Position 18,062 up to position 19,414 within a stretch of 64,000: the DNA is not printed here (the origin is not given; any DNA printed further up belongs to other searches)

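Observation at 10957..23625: Regulator-less catabolic block rich in PhyH dioxygenases, sulfatases and Gfo/Idh/MocA oxidoreductases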

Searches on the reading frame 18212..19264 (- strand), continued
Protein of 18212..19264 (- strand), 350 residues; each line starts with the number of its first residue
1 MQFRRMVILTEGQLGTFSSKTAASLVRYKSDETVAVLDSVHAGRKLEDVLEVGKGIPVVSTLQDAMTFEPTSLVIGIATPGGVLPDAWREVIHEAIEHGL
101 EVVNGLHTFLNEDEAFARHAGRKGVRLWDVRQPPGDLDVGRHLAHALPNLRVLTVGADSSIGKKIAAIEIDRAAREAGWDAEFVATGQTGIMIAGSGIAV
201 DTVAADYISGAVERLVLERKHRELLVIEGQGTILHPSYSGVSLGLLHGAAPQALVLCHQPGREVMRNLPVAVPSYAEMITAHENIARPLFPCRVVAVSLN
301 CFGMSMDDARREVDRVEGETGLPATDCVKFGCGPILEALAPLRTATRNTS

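Call 20: find_encoding_contigs(protein=P0044, flank=10000, max_places=1)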
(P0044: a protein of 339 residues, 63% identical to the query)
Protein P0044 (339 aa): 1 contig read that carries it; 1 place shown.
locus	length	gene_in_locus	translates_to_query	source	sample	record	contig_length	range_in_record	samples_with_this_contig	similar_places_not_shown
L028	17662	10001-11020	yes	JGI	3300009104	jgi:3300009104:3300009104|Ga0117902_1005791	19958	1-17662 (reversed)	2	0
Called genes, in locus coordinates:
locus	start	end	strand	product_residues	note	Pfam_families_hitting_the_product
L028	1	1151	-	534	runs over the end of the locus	PF00920:ILVD_EDD_N, PF24877:ILV_EDD_C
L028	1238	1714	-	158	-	PF02433:FixO (faint), PF13442:Cytochrome_CBB3 (faint), PF00034:Cytochrom_C (faint)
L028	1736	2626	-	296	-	PF03446:NAD_binding_2, PF03807:F420_oxidored (weak), PF14833:NAD_binding_11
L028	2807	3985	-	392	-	PF00581:Rhodanese, PF00899:ThiF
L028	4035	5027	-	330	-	PF13353:Fer4_12 (weak), PF04055:Radical_SAM, PF06463:Mob_synth_C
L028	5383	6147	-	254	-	PF01261:AP_endonuc_2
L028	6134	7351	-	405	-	PF07690:MFS_1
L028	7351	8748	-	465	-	PF00884:Sulfatase, PF01663:Phosphodiest (faint), PF16347:SGSH_C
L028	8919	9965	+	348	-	PF01408:GFO_IDH_MocA, PF03447:NAD_binding_3 (weak), PF22725:GFO_IDH_MocA_C3, PF02894:GFO_IDH_MocA_C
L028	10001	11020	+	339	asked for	PF17396:DUF1611_N, PF07755:DUF1611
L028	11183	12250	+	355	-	PF02615:Ldh_2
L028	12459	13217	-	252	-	PF03328:HpcH_HpaI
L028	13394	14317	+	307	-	PF05721:PhyH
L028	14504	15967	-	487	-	PF12801:Fer4_5 (weak), PF12838:Fer4_7 (faint), PF13237:Fer4_10 (weak), PF14697:Fer4_21 (weak), PF13187:Fer4_9 (weak)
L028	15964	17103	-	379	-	PF07992:Pyr_redox_2, PF13738:Pyr_redox_3 (weak), PF00070:Pyr_redox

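Call 21: find_encoding_contigs(protein=P0031, flank=10000, max_places=1)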
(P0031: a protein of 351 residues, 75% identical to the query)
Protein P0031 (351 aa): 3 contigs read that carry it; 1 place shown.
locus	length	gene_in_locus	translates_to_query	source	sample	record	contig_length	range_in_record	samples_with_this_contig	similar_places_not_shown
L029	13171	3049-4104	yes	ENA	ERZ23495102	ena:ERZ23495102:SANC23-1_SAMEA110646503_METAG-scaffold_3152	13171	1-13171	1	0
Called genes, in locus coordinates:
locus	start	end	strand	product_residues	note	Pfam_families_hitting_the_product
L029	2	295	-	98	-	?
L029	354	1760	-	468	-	PF00884:Sulfatase, PF01663:Phosphodiest (faint), PF16347:SGSH_C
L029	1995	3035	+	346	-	PF01408:GFO_IDH_MocA, PF03447:NAD_binding_3 (faint), PF02894:GFO_IDH_MocA_C, PF22725:GFO_IDH_MocA_C3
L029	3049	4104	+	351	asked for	PF17396:DUF1611_N, PF07755:DUF1611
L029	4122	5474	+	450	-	PF00815:Histidinol_dh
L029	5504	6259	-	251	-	PF03328:HpcH_HpaI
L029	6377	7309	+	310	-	PF01738:DLH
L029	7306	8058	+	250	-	PF05721:PhyH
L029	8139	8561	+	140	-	PF01502:PRA-CH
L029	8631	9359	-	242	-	PF05721:PhyH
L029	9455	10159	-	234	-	PF00106:adh_short, PF13561:adh_short_C2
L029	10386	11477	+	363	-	PF02746:MR_MLE_N, PF13378:MR_MLE_C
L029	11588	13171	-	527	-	?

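Call 25: search_solved_structures(query=window:18212-19264:-, max_evalue=0.001)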
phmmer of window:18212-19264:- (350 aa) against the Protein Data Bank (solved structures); distinct sequences matched with E-value up to 0.001: 3.
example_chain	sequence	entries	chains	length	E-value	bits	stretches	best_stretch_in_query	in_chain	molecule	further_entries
2obn_A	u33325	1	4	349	6.6e-67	229.2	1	4-339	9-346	Hypothetical protein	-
7xrj_A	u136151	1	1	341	4.6e-54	186.9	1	60-341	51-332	Putative NAD-dependent epimerase/dehydratase family protein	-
2g0t_A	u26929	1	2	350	1e-48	169.4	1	8-276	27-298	conserved hypothetical protein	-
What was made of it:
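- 18212..19264 (-): DUF1611 protein, a DgcN-like putative N-acyltransferase. Part of the conserved core. Solved relatives are 2obn and 7xrj (call 25).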

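Call 60: find_related_loci(query=A2, collection=metagenome_contigs, flank=10000)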
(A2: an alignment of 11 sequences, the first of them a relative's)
Query A2 (339 aa) in metagenome_contigs; peptide patterns used: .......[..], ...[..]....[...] (x = any residue, [..] = any of these).
185 stretches matched a pattern; 13 encode a relative of the query (tblastn E <= 1e-3); 13 distinct loci.
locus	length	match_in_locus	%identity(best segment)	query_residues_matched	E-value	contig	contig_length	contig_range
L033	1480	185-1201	94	1-339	0e+0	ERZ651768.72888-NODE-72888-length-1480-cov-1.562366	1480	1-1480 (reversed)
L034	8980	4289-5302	64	1-338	3e-156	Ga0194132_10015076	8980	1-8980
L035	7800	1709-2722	64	1-338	2e-156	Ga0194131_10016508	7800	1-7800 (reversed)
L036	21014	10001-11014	65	1-338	2e-155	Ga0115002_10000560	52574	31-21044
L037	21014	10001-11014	64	1-338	4e-155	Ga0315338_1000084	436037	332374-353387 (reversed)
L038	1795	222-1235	63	1-338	8e-167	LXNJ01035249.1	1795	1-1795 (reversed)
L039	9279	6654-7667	63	1-338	2e-151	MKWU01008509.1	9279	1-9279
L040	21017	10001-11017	61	1-339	7e-148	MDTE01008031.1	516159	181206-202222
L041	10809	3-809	64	70-338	4e-122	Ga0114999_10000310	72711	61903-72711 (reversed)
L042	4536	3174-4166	48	1-330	6e-103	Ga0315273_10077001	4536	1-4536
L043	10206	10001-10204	69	1-68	4e-24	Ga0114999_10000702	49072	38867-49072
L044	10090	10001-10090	73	1-30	4e-8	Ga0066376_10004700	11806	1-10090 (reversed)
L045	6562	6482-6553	83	1-24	1e-6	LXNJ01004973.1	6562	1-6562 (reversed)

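Call 66: search_protein_families(library=pfam, proteins=[L034:702-1970:+, L034:1831-3078:+, L034:3108-4259:+, L034:5314-6651:+, L034:6710-7729:-, L034:7393-8220:-, L034:8232-8846:-, L027:12433-13506:+, L027:13669-14502:+, L027:14543-15400:+], max_evalue=0.001)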
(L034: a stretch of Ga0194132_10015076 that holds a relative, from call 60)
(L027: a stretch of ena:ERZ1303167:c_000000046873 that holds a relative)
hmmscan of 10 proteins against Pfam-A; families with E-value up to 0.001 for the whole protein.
L034:702-1970:+ (422 aa): 6 families
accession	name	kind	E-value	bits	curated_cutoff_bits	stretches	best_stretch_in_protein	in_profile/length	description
PF07676.18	PD40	-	9.4e-53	175.6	20.9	6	381-415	3-38/38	WD40-like Beta Propeller Repeat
PF00930.27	DPPIV_N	-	8e-12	45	22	0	165-249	2-83/354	Dipeptidyl peptidase IV (DPP IV) N-terminal region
PF17957.7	Big_7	-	9.5e-08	33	24.1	1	52-114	1-62/70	Bacterial Ig domain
PF25460.1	Beta-prop_Aladin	-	3.5e-05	23.5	171.1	0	304-406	117-214/340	Aladin seven-bladed propeller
PF25174.1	Beta-prop_THOC3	-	7.4e-05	22.3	305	0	303-415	52-157/272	THOC3 beta-propeller domain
PF14583.12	Pectate_lyase22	-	0.00033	19.9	30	0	389-419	353-383/386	Oligogalacturonate lyase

L034:1831-3078:+ (415 aa): 1 family
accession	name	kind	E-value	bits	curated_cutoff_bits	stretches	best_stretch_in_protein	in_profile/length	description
PF03150.19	CCP_MauG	-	2.9e-46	158.2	25.6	1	121-269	1-146/149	Di-haem cytochrome c peroxidase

L034:3108-4259:+ (383 aa): 4 families
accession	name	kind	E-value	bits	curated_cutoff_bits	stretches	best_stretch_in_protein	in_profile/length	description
PF22725.1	GFO_IDH_MocA_C3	-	1.5e-26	93.2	27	1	167-284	1-123/124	GFO/IDH/MocA C-terminal domain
PF01408.29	GFO_IDH_MocA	-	2.8e-24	86.6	24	1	42-159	2-120/120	Oxidoreductase family, NAD-binding Rossmann fold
PF02894.22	GFO_IDH_MocA_C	-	2.7e-19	70.3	22.9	1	171-380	1-218/218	Oxidoreductase family, C-terminal alpha/beta domain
PF03447.22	NAD_binding_3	-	3.1e-05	25.1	24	1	54-151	8-109/116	Homoserine dehydrogenase, NAD binding domain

L034:5314-6651:+ (445 aa): 1 family
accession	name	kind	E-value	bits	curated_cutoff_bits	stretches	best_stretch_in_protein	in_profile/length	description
PF00815.25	Histidinol_dh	-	1.6e-153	512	27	1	48-442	13-411/411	Histidinol dehydrogenase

L034:6710-7729:- (339 aa): 1 family
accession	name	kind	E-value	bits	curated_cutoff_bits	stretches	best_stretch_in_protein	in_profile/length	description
PF02698.23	DUF218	-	1.5e-18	67.4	27.6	1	171-290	2-107/133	DUF218 domain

L034:7393-8220:- (275 aa): 4 families
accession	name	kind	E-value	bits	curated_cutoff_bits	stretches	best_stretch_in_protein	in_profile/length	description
PF13489.12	Methyltransf_23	-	1.4e-13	51.3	27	1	53-191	9-156/164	Methyltransferase domain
PF08241.18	Methyltransf_11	-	8e-09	36.5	21.2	1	67-157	1-94/95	Methyltransferase domain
PF13649.12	Methyltransf_25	-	1.3e-05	26.2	27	1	66-154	1-97/97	Methyltransferase domain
PF08242.18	Methyltransf_12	-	3.3e-05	25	30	1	67-156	1-98/98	Methyltransferase domain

L034:8232-8846:- (204 aa): 0 families

L027:12433-13506:+ (357 aa): 1 family
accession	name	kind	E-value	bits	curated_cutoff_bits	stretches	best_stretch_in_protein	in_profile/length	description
PF02615.19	Ldh_2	-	6.3e-96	321.8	38.8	1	8-337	1-332/333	Malate/L-lactate dehydrogenase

L027:13669-14502:+ (277 aa): 1 family
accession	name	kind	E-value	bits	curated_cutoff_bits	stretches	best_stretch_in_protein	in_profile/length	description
PF02811.25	PHP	-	5.4e-19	69.6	26.4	1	10-195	2-164/164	PHP domain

L027:14543-15400:+ (285 aa): 2 families
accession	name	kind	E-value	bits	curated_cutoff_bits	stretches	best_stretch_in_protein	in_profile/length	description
PF00149.33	Metallophos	-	2.1e-15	58.1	21.5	1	3-214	2-190/191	Calcineurin-like phosphoesterase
PF12850.12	Metallophos_2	-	8.6e-07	29.5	27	1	4-226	3-130/154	Calcineurin-like phosphoesterase superfamily domain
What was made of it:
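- The Gfo-DUF1611-hisD trio occurs alone in L034 and L035 (call 66).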

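Call 80: search_protein_families(library=ncbifam, proteins=[L027:12433-13506:+, L027:13669-14502:+, L027:14543-15400:+, L027:15490-16395:+, L027:6042-7271:-, L027:759-2315:-, L028:11183-12250:+, L028:13394-14317:+], max_evalue=0.00001)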
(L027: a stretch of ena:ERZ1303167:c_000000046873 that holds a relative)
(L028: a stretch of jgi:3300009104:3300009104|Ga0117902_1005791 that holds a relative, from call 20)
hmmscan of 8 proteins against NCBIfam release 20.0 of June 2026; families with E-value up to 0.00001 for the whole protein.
L027:12433-13506:+ (357 aa): 5 families
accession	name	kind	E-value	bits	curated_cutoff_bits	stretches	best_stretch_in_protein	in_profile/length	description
NF040650.1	sulfolac_dhydr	equivalog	9.7e-70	235.4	500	1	7-349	2-338/339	L-sulfolactate dehydrogenase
NF011599.0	PRK15025.1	equivalog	1.2e-57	195.6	356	1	25-336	20-330/349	ureidoglycolate dehydrogenase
TIGR03175.1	AllD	equivalog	3.2e-54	184.4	496.2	1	29-336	24-330/349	ureidoglycolate dehydrogenase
NF007504.0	PRK10098.1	equivalog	1.9e-52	178.2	336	1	7-341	6-341/360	malate/lactate/ureidoglycolate dehydrogenase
NF009750.0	PRK13260.1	equivalog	1.9e-28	99.6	316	1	8-337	3-329/332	3-dehydro-L-gulonate 2-dehydrogenase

L027:13669-14502:+ (277 aa): 7 families
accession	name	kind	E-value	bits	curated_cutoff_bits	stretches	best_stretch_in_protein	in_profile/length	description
NF005596.0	PRK07328.1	subfamily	2.3e-66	224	202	1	7-265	3-268/269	histidinol-phosphatase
TIGR01856.1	hisJ_fam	subfamily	7.7e-39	133.9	90.2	1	9-240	2-250/252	histidinol-phosphatase HisJ family protein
NF005235.0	PRK06740.1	equivalog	1.2e-24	87.3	442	1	57-268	116-334/335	histidinol phosphate phosphatase domain-containing protein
NF005996.1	PRK08123.1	equivalog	5.7e-24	84.8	133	1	11-237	4-258/262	histidinol-phosphatase HisJ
NF004086.0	PRK05588.1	equivalog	2.1e-13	50.9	321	1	7-260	1-251/255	histidinol phosphate phosphatase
NF005597.0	PRK07329.1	equivalog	2e-09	37.4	303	1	7-260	3-253/257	hypothetical protein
NF006702.0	PRK09248.1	domain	3.5e-09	36.5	264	0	8-47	5-44/246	PHP domain-containing protein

L027:14543-15400:+ (285 aa): 0 families

L027:15490-16395:+ (301 aa): 1 family
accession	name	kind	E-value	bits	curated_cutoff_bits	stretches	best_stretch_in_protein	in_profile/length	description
NF045813.1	DxPntBtaHylase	equivalog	1.6e-09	37.5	550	1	19-266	8-252/285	1-deoxypentalenic acid 11-beta-hydroxylase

L027:6042-7271:- (409 aa): 18 families
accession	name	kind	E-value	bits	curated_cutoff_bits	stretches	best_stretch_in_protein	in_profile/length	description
NF012177.1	tet_MFS_42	exception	1.9e-17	63.6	850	2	253-389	34-168/411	tetracycline efflux MFS transporter Tet(42)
TIGR00880.1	2_A_01_02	superfamily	1.7e-14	54.1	131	1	53-177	10-134/141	multidrug resistance protein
NF012174.0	tet_MFS_A_B_C_D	equivalog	2.1e-12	46.6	475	2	252-364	37-148/382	Tet(A)/Tet(B)/Tet(C) family tetracycline efflux MFS transporter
NF012193.0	tet_MFS_A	exception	5.3e-11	42.1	840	1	229-371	17-157/394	tetracycline efflux MFS transporter Tet(A)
NF012191.0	tet_MFS_C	exception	8.2e-11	41.4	850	1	249-391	37-176/396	tetracycline efflux MFS transporter Tet(C)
NF012195.0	tet_MFS_H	exception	7.4e-10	38.5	840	1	250-385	36-169/392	tetracycline efflux MFS transporter Tet(H)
TIGR00900.1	2A0121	subfamily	1.4e-09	37.8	319.6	1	139-371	136-363/364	H+ Antiporter protein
NF045684.1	tet_MFS_65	exception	2.1e-09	37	800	0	257-364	37-143/383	tetracycline efflux MFS transporter Tet(65)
NF053757.1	BclibactTpBcbE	equivalog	7.3e-09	35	600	1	17-394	13-389/394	bacillibactin exporter BcbE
NF012207.0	tet_MFS_H_J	exception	6.7e-08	31.9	700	0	252-367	38-152/392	Tet(H)/Tet(J) family tetracycline efflux MFS transporter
NF000218.1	FexA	exception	8.1e-08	31.3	900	1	8-170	23-185/475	chloramphenicol/florfenicol efflux MFS transporter FexA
TIGR00891.1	2A0112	subfamily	1.3e-07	31.1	552.9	0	43-176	49-181/405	sialate:H+ symport family MFS transporter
NF045488.1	tet_MFS_62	exception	5.5e-07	29.1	775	0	253-361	38-145/385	tetracycline efflux MFS transporter Tet(62)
NF009048.0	PRK12382.1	subfamily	1.1e-06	27.7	364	0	7-166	16-184/392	arabinose transporter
NF047574.1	opine_export_Sa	equivalog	1.6e-06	27.4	235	0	251-369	36-154/388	staphylopine family metallophore export MFS transporter CntE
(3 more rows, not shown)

L027:759-2315:- (518 aa): 26 families (the best 25 are shown)
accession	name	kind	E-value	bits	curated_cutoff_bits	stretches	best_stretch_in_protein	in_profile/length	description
NF006006.0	PRK08137.1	equivalog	3.9e-116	388.9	534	1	23-514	19-520/529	amidase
NF005300.0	PRK06828.1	subfamily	2.3e-107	359.5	494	1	36-512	11-489/491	amidase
NF005688.0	PRK07488.1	equivalog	1.7e-77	261.3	532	1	32-507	5-468/474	indoleacetamide hydrolase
NF005219.0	PRK06707.1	equivalog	2.7e-75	253.8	498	1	35-512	68-535/536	amidase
TIGR00132.1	gatA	equivalog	4e-68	230.3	481.1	2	45-344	3-291/466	Asp-tRNA(Asn)/Glu-tRNA(Gln) amidotransferase subunit GatA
NF005686.0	PRK07486.1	subfamily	8.2e-59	199.6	465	1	34-343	10-313/486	amidase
NF005127.0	PRK06565.1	equivalog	7.6e-57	193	575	2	32-310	3-297/570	amidase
NF004816.0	PRK06170.1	equivalog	1.2e-54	185.8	503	1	38-332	12-303/493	amidase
NF004815.0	PRK06169.1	equivalog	1.2e-53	182.3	506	1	34-335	6-300/471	amidase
NF006631.0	PRK09201.1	equivalog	6.8e-52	176.7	461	1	35-331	4-294/466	AtzE family amidohydrolase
NF008874.0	PRK11910.1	equivalog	2.9e-51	174.6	680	1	44-512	171-613/615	amidase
NF009119.0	PRK12470.1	equivalog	3e-50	171.6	498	1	45-265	16-232/462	amidase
TIGR02715.1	amido_AtzE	subfamily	8.9e-50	169.9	425.75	1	40-331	2-287/452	AtzE family amidohydrolase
NF005687.0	PRK07487.1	subfamily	3.7e-49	167.8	428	1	39-362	9-321/468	amidase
NF004717.0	PRK06061.1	equivalog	1e-48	166.3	498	1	32-506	11-468/483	amidase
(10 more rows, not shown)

L028:11183-12250:+ (355 aa): 5 families
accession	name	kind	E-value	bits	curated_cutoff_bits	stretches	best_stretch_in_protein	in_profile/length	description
NF040650.1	sulfolac_dhydr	equivalog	1e-70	238.6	500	1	8-343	3-332/339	L-sulfolactate dehydrogenase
NF011599.0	PRK15025.1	equivalog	3e-59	201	356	1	27-330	22-324/349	ureidoglycolate dehydrogenase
NF007504.0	PRK10098.1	equivalog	4.7e-56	190.1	336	1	7-347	6-347/360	malate/lactate/ureidoglycolate dehydrogenase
TIGR03175.1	AllD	equivalog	6.9e-56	189.8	496.2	1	30-330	25-324/349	ureidoglycolate dehydrogenase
NF009750.0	PRK13260.1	equivalog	1.5e-30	106.5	316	1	19-337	14-329/332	3-dehydro-L-gulonate 2-dehydrogenase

L028:13394-14317:+ (307 aa): 4 families
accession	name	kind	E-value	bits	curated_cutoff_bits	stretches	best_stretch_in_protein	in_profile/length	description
TIGR01762.1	chlorin-enz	subfamily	5.2e-16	58.8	226.3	1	7-253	1-250/288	chlorinating enzyme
TIGR02408.1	ectoine_ThpD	equivalog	8.2e-10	38.5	336.5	1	9-238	17-237/277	ectoine hydroxylase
NF052437.1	MPhHdxlPhnYGIM8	equivalog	1.1e-07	31.5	500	0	9-164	5-156/260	methylphosphonate hydroxylase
NF045813.1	DxPntBtaHylase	equivalog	5.9e-07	29.1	550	1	84-239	88-235/285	1-deoxypentalenic acid 11-beta-hydroxylase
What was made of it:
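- On Histidinol dehydrogenase (HisD): Indirect support: in L027 the orthologous operon also carries a histidinol-phosphatase (224 against a cutoff of 202, call 80).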

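Call 82: search_protein_families(library=pfam, proteins=[L028:13394-14317:+, L002:14483-15469:+], max_evalue=0.001)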
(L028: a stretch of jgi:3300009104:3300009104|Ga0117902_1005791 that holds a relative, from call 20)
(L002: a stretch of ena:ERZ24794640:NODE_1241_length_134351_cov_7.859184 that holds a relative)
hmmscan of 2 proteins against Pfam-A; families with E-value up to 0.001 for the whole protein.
L028:13394-14317:+ (307 aa): 1 family
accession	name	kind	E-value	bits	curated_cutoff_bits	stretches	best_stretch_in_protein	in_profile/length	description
PF05721.19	PhyH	-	6.2e-39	134.9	22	1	17-244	1-213/213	Phytanoyl-CoA dioxygenase (PhyH)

L002:14483-15469:+ (328 aa): 1 family
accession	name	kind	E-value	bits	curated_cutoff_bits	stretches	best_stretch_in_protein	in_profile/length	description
PF05721.19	PhyH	-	1.1e-37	130.9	22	1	17-244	1-213/213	Phytanoyl-CoA dioxygenase (PhyH)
